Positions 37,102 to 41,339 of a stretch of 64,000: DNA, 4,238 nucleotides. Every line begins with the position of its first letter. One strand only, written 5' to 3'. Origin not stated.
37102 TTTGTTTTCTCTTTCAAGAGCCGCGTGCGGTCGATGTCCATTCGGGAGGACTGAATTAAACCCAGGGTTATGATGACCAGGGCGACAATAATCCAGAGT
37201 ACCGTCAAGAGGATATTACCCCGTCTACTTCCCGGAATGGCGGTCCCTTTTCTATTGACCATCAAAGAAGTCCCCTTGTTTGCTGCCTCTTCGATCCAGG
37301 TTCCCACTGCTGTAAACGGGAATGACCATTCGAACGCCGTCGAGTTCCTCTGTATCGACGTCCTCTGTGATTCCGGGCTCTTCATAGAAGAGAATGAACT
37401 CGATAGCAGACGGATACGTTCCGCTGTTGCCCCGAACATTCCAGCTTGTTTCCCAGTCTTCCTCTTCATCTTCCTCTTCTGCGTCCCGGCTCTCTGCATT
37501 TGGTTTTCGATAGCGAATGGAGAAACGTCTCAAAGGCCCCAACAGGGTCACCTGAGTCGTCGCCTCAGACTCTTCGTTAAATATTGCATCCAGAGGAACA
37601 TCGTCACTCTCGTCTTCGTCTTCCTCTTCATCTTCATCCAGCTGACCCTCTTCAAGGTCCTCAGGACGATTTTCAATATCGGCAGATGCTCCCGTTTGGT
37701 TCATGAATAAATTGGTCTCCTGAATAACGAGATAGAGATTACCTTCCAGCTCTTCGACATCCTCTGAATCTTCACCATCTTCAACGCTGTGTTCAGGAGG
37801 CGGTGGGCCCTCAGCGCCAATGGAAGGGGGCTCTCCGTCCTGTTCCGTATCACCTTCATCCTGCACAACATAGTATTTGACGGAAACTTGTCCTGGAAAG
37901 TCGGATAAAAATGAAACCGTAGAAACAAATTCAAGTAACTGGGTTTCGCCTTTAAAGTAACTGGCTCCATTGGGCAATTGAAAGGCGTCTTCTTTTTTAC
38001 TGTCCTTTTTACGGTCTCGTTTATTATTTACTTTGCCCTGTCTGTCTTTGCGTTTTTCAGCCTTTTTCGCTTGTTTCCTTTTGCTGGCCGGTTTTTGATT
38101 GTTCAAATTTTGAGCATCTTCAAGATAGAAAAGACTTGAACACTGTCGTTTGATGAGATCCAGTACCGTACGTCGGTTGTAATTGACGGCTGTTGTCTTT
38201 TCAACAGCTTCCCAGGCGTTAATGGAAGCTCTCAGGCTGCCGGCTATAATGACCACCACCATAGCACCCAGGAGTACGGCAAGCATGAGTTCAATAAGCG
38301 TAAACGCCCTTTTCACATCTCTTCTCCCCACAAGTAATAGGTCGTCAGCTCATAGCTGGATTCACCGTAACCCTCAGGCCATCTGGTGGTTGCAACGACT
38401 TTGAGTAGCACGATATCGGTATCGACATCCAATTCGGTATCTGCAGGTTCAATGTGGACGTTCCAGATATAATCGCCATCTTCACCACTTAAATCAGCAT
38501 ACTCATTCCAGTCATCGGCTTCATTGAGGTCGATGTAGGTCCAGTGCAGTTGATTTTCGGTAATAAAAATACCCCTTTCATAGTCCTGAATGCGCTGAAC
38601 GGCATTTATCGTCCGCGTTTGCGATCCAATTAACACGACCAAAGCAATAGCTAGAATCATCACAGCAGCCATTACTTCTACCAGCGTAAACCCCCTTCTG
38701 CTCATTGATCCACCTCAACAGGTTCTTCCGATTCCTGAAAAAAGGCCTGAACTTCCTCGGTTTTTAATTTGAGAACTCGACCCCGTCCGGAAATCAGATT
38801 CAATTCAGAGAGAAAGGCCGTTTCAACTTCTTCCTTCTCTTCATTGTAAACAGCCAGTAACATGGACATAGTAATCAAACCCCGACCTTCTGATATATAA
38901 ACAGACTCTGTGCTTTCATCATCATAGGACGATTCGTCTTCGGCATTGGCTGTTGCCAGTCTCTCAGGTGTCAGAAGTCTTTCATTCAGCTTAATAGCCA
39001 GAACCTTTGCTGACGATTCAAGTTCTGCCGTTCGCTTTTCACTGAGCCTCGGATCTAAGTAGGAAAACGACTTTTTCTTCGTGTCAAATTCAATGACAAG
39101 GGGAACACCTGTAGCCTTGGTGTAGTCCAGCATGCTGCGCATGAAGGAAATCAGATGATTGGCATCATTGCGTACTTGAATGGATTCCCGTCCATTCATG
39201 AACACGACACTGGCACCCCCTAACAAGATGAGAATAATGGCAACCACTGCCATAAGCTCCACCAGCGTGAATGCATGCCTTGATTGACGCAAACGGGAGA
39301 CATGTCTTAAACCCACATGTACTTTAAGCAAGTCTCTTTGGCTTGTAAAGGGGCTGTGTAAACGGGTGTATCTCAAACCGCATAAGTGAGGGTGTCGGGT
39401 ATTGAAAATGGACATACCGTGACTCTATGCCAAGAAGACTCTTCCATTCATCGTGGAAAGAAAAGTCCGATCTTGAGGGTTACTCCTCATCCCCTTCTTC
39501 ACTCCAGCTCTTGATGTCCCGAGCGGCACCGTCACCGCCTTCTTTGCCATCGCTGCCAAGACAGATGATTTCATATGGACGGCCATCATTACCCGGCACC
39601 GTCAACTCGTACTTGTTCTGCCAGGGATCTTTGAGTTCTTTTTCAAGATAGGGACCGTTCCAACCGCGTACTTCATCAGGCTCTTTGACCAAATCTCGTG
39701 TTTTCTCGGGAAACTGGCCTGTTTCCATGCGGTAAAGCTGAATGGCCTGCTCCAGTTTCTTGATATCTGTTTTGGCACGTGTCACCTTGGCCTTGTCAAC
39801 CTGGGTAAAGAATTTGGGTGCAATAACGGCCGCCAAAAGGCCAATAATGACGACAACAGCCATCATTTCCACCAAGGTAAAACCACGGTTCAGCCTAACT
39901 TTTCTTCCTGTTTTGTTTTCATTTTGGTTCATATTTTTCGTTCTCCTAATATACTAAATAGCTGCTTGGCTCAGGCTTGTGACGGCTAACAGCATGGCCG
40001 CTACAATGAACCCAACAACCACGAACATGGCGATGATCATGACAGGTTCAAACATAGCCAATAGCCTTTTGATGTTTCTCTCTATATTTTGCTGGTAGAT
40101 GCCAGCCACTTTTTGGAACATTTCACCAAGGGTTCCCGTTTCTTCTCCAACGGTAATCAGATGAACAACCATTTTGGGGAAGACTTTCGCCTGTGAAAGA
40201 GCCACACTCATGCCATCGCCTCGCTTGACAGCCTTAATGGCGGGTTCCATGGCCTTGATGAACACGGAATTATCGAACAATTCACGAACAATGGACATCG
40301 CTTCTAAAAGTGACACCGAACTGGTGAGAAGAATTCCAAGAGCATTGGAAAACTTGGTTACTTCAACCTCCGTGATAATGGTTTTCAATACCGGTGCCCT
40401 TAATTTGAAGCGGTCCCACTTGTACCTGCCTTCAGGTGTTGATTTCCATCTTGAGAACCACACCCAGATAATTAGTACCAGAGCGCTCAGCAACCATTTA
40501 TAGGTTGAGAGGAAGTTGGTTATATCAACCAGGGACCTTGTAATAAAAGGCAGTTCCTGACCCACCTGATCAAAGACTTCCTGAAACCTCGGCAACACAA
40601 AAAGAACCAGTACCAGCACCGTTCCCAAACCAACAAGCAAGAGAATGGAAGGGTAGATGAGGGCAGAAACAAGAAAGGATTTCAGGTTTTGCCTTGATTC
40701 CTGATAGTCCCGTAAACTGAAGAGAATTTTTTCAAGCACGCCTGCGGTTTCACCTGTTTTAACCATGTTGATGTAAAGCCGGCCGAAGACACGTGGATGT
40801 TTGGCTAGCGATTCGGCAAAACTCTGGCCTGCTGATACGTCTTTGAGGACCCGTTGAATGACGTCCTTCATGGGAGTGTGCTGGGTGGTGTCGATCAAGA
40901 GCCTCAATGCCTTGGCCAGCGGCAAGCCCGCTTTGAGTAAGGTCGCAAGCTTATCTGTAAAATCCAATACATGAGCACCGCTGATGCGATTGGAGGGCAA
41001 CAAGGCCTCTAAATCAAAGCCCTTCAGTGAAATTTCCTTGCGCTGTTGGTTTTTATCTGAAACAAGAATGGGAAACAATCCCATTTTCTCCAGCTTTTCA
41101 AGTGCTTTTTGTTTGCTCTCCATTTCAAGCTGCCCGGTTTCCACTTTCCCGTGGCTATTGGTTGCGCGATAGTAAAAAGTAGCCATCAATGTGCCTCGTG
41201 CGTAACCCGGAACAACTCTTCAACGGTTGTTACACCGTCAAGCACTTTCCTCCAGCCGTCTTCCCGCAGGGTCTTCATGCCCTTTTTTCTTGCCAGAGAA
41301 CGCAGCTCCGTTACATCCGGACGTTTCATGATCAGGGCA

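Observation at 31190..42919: Complete T2SS operon whose periplasmic parts carry extreme Lys-rich or acidic low-complexity extensions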

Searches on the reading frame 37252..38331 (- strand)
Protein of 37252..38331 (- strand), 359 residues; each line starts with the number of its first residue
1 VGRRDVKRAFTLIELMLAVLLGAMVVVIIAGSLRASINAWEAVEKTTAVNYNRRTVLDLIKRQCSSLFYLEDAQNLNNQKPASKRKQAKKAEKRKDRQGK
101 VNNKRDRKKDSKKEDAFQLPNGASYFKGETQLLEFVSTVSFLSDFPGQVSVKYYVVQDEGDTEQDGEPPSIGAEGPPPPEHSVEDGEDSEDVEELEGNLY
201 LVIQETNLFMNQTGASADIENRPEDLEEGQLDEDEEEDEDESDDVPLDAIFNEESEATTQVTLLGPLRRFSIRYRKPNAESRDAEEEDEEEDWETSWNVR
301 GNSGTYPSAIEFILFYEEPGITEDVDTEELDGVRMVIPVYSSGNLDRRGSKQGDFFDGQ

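Call 3: search_protein_families(library=pfam, proteins=[window:37252-38331:-], max_evalue=0.1)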
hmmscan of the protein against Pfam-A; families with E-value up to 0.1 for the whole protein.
window:37252-38331:- (359 aa): 3 families
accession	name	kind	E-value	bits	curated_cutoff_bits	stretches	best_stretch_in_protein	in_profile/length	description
PF07963.17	N_methyl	-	5.5e-05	23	21.2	1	7-29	4-26/27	Prokaryotic N-terminal methylation motif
PF06325.19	PrmA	-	0.038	13.9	22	1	210-298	21-102/296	Ribosomal protein L11 methyltransferase (PrmA)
PF07904.18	Eaf7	-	0.051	14.4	22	1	45-121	33-94/97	Chromatin modification-related protein EAF7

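Call 22: find_homologous_proteins(query=window:37252-38331:-, max_evalue=0.001)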
Query window:37252-38331:- (359 aa): 41 proteins with E <= 0.001 among 6969 candidates.
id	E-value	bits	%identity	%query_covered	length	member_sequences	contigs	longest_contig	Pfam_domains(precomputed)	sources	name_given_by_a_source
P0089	1.2e-219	746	97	99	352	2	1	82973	-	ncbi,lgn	-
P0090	1.3e-127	444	62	98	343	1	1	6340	PF07963.18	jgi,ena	-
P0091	1.6e-125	437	59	98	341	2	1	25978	-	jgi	-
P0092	4.7e-123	429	60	98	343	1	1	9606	-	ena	-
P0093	3.1e-122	426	60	98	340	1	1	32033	-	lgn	-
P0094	8.5e-122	424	59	98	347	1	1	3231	-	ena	-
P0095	2.5e-120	420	58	98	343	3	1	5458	-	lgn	-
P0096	9.6e-86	306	48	96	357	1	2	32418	-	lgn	-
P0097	1.9e-83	298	48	96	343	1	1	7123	-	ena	-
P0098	2.7e-75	272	43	97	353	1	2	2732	-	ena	-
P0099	4.0e-75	271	44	96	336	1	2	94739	-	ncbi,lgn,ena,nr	ncbi:MAG: prepilin-type N-terminal cleavage/methylation domain-containing protein [Acidobacteriota b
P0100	4.8e-75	271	44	95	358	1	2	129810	-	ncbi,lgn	-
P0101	9.0e-75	270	43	97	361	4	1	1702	-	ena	-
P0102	1.1e-74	270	42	96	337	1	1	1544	-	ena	-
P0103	4.8e-74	267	45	92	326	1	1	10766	-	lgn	-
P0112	7.3e-71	257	42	96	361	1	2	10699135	-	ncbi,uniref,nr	ncbi:PulJ/GspJ family protein [Acanthopleuribacter pedis]|uniref:Prepilin-type N-terminal cleavage/m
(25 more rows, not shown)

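Call 25: search_solved_structures(query=A1, max_evalue=10, show_alignments=2)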
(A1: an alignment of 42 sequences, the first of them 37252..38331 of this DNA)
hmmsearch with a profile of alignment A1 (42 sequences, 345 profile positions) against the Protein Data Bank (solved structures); distinct sequences matched with E-value up to 10: 2.
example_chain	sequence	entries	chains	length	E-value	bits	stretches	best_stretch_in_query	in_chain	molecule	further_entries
5g23_A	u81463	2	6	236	2.2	10.4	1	2-25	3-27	TYPE-IV LIKE PILIN TTHA1219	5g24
8ab6_F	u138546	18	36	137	8.3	8.5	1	202-282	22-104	YALI0F24673p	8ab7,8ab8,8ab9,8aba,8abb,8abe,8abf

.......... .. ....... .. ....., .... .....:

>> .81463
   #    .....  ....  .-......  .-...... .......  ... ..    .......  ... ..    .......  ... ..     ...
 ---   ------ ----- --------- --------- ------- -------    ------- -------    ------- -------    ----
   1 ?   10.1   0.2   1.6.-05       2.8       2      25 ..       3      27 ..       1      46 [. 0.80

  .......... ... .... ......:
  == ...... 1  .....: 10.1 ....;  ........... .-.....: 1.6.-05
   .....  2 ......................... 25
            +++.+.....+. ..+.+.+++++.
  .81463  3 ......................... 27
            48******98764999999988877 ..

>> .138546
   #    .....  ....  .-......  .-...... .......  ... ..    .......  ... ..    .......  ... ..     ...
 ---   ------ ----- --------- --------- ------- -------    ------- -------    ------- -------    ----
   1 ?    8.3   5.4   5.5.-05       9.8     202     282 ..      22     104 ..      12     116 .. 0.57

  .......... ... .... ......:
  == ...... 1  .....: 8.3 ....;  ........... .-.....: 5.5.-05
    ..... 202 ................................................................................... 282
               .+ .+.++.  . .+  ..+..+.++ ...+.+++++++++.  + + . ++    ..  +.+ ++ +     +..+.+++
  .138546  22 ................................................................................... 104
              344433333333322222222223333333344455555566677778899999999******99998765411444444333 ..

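Call 35: predict_structure(alignment_id=A1)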
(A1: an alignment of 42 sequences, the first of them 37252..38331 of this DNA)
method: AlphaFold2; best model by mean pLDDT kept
length: 359 residues; sequences in the alignment: 42
mean_pLDDT: 77.9   pTM: 0.70
mean pLDDT of the five models: 77.9, 77.3, 76.4, 75.6, 72.8
residues with pLDDT >= 90: 139; 70-90: 96; 50-70: 95; < 50: 29
segments of 3 or more residues with pLDDT < 50: 225-246
pLDDT, mean of each block of 10 residues (from residue 1): 62 91 96 93 87 92 93 83 62 61 52 68 92 94 86 89 63 78 60 87 91 67 49 44 48 68 93 88 79 93 92 93 91 94 70 52
secondary structure, 60 per line:
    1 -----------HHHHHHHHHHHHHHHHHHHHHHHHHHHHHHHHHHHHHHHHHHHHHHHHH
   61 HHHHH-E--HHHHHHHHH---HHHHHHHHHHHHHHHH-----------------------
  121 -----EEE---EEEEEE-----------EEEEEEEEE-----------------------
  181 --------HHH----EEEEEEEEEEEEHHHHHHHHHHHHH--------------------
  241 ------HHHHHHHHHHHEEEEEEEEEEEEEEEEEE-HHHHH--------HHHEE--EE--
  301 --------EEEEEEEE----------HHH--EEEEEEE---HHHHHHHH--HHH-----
elements in order: H12-65 H70-78 H82-97 E126-128 E132-137 E149-157 E196-207 H208-220 H247-257 E258-275 H277-281 E309-316 E332-338 H342-349

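Call 38: fold_search(model_id=the predicted structure, library=pdb)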
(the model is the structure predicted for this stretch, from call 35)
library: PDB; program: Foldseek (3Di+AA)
matches with E <= 10: 42; with E <= 0.001: 0
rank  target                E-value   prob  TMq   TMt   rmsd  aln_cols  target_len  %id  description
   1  5bw0_C                1.3e-03  1.00  0.23  0.49  10.8       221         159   10  The crystal structure of minor pseudopilin binary complex of XcpV and XcpW from the Type 2 secretion system of Pseudom (released 2016-07-20)
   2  6utu_E                2.0e-03  1.00  0.26  0.53   8.9       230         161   10  Crystal structure of minor pseudopilin ternary complex of XcpVWX from the Type 2 secretion system of Pseudomonas aerug (released 2020-09-02)
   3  3cfi_E                1.8e-02  0.97  0.20  0.42  10.6       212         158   11  Nanobody-aided structure determination of the EPSI:EPSJ pseudopilin heterdimer from Vibrio Vulnificus (released 2009-01-13)
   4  7dfb_A                1.6e+00  0.01  0.09  0.09  16.2       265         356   10  Crystal of Arrestin2-V2Rpp-6-7-Fab30 complex (released 2021-07-28)
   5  9lz1_A                2.8e+00  0.03  0.08  0.09  12.1        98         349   14  Cryo-EM structure of PTH1R-beta-arrestin1 complex in state 2 (released 2026-03-11)
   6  9sob_P                3.8e+00  0.07  0.08  0.05   7.7        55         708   14  Structural Model of the Nuclear Pore Complex in Arabidopsis thaliana (released 2025-11-05)
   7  8anp_B                4.0e+00  0.01  0.11  0.09  20.0       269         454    8  Legionella effector Lem3 mutant D190A in complex with Mg2+ (released 2023-04-12)
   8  3dqg_D                4.3e+00  0.02  0.08  0.15  12.9       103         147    8  Peptide-binding domain of heat shock 70 kDa protein F, mitochondrial precursor, from Caenorhabditis elegans. (released 2008-07-22)
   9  2n6p_MODEL_1_A        4.3e+00  0.01  0.07  0.11  26.6       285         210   11  Solution NMR structure of Outer Membrane Protein G P92A mutant from Pseudomonas aeruginosa (released 2015-12-30)
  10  2uv8_G                5.1e+00  0.01  0.08  0.03  18.9       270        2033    8  Crystal structure of yeast fatty acid synthase with stalled acyl carrier protein at 3.1 angstrom resolution (released 2007-04-17)
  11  3jc8_Na               5.4e+00  0.08  0.12  0.18  24.1       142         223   21  Architectural model of the type IVa pilus machine in a piliated state (released 2016-03-16)
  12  6yft_AA               5.4e+00  0.03  0.10  0.23  11.7        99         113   13  Virus-like particle of Wenzhou levi-like virus 1 (released 2020-09-02)
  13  1sql_A                5.4e+00  0.02  0.09  0.23  13.9       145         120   11  Crystal structure of 7,8-dihydroneopterin aldolase in complex with guanine (released 2004-06-08)
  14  1sql_P                5.7e+00  0.02  0.10  0.24  13.7       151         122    9  Crystal structure of 7,8-dihydroneopterin aldolase in complex with guanine (released 2004-06-08)
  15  9euj_H                6.1e+00  0.03  0.11  0.18   8.8       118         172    7  Cryo-EM structure of Staphylococcus aureus bacteriophage phi812 baseplate in the post-contraction state - sheath initi (released 2025-04-09)
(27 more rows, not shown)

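Call 66: find_encoding_contigs(protein=P0112, flank=10000, max_places=1)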
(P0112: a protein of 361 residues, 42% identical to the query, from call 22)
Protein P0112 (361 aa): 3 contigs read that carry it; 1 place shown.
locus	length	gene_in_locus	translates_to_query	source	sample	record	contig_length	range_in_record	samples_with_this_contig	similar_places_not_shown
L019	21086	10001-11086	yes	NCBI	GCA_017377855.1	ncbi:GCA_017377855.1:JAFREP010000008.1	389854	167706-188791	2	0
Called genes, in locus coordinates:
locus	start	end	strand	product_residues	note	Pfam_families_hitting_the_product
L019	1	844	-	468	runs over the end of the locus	PF02355:SecD_SecF_C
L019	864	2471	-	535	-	PF21760:SecD_1st, PF22599:SecDF_P1_head, PF02355:SecD_SecF_C, PF03176:MMPL (weak)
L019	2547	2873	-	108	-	PF02699:YajC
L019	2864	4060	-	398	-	PF01702:TGT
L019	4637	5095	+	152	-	PF02561:FliS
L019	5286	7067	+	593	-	PF05157:MshEN, PF00437:T2SSE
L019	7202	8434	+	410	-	PF28597:T2SSF_N, PF00482:T2SSF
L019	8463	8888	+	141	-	PF07963:N_methyl, PF08334:T2SSG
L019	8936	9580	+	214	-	PF07963:N_methyl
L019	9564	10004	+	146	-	PF07963:N_methyl (weak)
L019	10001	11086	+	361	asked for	-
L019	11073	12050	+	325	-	PF21687:T2SSK_1st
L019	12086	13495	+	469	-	PF05137:PilN (weak)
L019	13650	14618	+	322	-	-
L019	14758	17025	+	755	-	-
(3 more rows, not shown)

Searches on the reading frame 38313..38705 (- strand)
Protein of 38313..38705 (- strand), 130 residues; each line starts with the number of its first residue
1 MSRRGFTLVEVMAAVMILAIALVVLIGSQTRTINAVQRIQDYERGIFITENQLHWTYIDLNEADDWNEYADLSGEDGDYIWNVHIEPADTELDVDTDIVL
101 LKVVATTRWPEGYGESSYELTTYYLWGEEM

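Call 3: search_protein_families(library=pfam, proteins=[window:38313-38705:-], max_evalue=0.1)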
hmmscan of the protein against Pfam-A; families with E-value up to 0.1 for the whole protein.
window:38313-38705:- (130 aa): 1 family
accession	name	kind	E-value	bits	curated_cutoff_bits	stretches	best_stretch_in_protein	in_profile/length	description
PF07963.17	N_methyl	-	1.4e-06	28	21.2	1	2-25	3-26/27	Prokaryotic N-terminal methylation motif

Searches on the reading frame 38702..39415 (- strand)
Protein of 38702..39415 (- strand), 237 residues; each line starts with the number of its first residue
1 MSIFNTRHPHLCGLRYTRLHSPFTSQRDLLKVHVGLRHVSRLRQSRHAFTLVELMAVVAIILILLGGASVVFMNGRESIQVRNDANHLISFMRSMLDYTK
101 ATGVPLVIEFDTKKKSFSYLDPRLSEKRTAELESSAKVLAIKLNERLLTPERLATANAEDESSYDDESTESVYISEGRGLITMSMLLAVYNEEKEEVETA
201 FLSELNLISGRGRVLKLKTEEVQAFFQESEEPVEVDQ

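Call 3: search_protein_families(library=pfam, proteins=[window:38702-39415:-], max_evalue=0.1)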
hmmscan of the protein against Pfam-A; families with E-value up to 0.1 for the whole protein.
window:38702-39415:- (237 aa): 2 families
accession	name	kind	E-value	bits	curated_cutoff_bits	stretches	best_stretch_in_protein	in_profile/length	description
PF07963.17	N_methyl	-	5.7e-07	29.3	21.2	1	45-68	3-26/27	Prokaryotic N-terminal methylation motif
PF20712.2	CyanoTRADDas_TM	-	0.063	13.8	24.3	0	41-75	2-35/68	Cyanobacterial TRADD-N associated 2-Transmembrane domain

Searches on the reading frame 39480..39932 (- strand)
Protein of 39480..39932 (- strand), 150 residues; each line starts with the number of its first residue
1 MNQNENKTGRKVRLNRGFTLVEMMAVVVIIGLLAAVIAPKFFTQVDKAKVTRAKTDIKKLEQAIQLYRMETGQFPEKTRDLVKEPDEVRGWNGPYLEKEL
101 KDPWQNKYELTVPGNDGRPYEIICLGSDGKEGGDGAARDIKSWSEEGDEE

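Call 3: search_protein_families(library=pfam, proteins=[window:39480-39932:-], max_evalue=0.1)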
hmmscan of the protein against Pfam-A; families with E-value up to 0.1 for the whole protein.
window:39480-39932:- (150 aa): 4 families
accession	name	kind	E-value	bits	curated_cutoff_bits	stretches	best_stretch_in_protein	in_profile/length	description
PF08334.16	T2SSG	-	6.2e-29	100.7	21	1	41-143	2-108/108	Type II secretion system (T2SS), protein G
PF07963.17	N_methyl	-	3.3e-07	30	21.2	1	14-37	3-26/27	Prokaryotic N-terminal methylation motif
PF14221.11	DUF4330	-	0.032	14.8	27.6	1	13-118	9-110/167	Domain of unknown function (DUF4330)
PF16732.10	ComP_DUS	-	0.085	14.2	27.3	0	39-110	1-70/87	Type IV minor pilin ComP, DNA uptake sequence receptor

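Call 6: find_encoding_contigs(protein=window:39480-39932:-, flank=10000, max_places=10)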
Protein window:39480-39932:- (150 aa): no gene with exactly this product is on record in the collection.

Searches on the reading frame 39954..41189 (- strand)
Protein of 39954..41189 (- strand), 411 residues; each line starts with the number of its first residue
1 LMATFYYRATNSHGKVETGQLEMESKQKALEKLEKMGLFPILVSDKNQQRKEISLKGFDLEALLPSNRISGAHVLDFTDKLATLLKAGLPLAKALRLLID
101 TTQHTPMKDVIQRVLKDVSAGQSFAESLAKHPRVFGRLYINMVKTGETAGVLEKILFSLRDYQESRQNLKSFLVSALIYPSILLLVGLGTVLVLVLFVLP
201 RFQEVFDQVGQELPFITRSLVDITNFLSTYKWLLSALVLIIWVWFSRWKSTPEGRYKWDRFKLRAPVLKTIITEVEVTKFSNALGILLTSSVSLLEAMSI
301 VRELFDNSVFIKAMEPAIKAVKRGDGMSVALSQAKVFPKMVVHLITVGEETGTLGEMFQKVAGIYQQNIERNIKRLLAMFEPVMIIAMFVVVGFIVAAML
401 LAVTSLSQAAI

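Call 3: search_protein_families(library=pfam, proteins=[window:39954-41189:-], max_evalue=0.1)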
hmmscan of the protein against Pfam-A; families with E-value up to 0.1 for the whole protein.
window:39954-41189:- (411 aa): 2 families
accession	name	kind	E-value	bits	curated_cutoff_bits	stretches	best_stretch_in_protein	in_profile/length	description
PF00482.28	T2SSF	-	1.3e-55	187.2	25.2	2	77-200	1-125/125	Type II secretion system (T2SS), protein F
PF20990.2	DUF2207_C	-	0.001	19.3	33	1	149-261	121-203/247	Predicted membrane protein (DUF2207) C-terminal domain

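Call 7: find_related_loci(query=window:39954-41189:-, collection=genome_contigs, flank=10000)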
Query window:39954-41189:- (411 aa) in genome_contigs; peptide patterns used: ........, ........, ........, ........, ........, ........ (x = any residue, [..] = any of these).
43 stretches matched a pattern; 7 encode a relative of the query (tblastn E <= 1e-3); 7 distinct loci.
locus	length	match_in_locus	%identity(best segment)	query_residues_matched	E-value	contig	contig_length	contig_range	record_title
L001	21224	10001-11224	31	2-407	3e-67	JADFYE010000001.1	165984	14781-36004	MAG: Candidatus Omnitrophota bacterium isolate nDJH6bin14 nDJH6_bin14_NODE_1_length_165984_cov_7.333124, whole genome sh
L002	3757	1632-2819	33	5-407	7e-67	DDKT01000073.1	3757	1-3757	MAG TPA_asm: Patescibacteria group bacterium UBA2591 UBA2591_contig_1007, whole genome shotgun sequence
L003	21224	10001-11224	33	2-407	1e-61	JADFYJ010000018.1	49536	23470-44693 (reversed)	MAG: Candidatus Omnitrophota bacterium isolate nDJH6bin5 nDJH6_bin5_NODE_18_length_49536_cov_10.617742, whole genome sho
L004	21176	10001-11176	28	2-403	4e-55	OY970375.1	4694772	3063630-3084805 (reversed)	MAG: Ilumatobacteraceae bacterium isolate MFD04651.bin.1.23 genome assembly, chromosome: 1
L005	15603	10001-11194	28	2-408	8e-54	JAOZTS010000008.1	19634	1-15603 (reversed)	MAG: Candidatus Gracilibacteria bacterium isolate GMC8_bin_43 GMC8_1848_length_19634_cov_6.443281, whole genome shotgun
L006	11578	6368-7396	29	61-403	2e-44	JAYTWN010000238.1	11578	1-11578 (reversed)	MAG: Acidimicrobiia bacterium isolate GFS_5804 GFS_5804_237, whole genome shotgun sequence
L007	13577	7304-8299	30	69-400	4e-44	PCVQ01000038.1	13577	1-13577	MAG: Candidatus Peregrinibacteria bacterium CG11_big_fil_rev_8_21_14_0_20_46_8 CG11_8_21_14_0.20_scaffold_2742_c, whole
